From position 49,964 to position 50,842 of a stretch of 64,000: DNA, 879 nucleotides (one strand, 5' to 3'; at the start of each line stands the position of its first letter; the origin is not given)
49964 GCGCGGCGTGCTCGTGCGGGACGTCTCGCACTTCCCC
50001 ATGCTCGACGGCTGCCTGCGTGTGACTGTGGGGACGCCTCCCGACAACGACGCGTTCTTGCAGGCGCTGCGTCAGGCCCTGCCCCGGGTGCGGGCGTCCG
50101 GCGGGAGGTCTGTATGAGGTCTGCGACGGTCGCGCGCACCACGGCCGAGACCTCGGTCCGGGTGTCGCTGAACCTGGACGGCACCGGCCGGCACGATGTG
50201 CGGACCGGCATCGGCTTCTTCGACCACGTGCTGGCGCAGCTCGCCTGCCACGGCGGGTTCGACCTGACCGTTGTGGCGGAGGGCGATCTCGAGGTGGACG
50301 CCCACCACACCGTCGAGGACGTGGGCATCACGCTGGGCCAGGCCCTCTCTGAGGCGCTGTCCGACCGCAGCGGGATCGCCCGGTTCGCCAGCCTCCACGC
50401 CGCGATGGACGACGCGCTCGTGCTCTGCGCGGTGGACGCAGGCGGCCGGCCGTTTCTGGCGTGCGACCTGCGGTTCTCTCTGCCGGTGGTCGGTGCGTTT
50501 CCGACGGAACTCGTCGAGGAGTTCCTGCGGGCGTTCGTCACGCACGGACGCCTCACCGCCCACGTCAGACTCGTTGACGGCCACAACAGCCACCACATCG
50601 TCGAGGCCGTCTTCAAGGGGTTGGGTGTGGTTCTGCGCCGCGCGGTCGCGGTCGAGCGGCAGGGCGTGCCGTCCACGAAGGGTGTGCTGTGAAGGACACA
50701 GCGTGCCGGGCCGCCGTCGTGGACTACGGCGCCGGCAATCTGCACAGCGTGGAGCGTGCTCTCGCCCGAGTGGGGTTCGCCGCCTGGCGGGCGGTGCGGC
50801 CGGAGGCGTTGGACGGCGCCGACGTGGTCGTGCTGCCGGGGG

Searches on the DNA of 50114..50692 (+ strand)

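Call 75: search_rna_families(sources=[L173, L174, L175, L168, L133], threshold=gathering)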
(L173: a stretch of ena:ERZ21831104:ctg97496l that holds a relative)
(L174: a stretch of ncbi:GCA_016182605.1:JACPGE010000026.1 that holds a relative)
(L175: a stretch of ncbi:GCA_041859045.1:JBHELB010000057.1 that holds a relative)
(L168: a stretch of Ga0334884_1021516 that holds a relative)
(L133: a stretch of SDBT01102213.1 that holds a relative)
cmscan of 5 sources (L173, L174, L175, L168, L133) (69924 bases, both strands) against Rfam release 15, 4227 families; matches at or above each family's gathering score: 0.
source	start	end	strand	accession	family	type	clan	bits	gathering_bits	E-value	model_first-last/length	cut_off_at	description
